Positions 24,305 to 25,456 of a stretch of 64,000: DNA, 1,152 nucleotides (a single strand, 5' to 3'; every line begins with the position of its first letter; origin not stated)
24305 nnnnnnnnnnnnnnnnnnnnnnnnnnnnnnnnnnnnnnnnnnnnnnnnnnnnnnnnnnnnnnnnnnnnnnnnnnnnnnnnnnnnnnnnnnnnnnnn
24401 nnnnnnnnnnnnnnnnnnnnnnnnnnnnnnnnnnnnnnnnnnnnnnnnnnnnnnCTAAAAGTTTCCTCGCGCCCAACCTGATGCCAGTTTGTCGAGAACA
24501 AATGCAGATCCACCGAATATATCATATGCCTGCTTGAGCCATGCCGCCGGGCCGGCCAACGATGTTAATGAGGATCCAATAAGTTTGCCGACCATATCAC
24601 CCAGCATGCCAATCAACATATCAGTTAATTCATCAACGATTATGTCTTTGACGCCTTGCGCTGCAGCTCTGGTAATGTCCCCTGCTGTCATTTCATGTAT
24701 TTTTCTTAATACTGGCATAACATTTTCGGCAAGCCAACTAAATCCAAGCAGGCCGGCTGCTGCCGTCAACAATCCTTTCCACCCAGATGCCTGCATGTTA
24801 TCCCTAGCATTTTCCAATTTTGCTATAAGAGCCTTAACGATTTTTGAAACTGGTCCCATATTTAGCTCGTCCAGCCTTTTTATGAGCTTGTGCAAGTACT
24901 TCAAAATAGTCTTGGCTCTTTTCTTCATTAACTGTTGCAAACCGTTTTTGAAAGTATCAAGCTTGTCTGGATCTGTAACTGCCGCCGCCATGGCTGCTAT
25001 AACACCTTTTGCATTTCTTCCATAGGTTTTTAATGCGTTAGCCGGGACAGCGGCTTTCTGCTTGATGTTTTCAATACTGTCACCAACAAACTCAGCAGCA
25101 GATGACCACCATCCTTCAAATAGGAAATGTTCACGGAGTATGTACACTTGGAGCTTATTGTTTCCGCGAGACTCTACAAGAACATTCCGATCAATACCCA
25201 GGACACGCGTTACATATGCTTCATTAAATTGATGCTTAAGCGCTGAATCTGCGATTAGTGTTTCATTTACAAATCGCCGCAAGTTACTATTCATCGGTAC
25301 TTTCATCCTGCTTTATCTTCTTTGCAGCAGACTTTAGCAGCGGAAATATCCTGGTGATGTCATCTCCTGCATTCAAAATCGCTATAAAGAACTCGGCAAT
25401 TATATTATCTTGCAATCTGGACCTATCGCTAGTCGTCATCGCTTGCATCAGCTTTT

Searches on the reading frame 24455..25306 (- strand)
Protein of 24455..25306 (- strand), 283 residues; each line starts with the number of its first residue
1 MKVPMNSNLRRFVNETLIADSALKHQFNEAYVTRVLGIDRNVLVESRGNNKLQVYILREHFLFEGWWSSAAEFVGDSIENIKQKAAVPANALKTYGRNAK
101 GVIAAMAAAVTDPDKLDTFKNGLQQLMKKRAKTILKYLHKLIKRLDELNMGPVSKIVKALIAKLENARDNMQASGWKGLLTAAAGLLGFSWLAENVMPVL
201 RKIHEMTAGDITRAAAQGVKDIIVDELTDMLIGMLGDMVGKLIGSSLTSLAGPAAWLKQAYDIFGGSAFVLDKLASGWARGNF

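Call 71: search_protein_families(library=phrogs, proteins=[window:24455-25306:-], max_evalue=0.01)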
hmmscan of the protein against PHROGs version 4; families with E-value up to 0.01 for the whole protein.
window:24455-25306:- (283 aa): 1 family
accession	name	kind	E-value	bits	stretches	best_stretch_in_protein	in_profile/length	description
phrog_9570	-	tail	0.0033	17.4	1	113-242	281-389/689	tail length tape measure protein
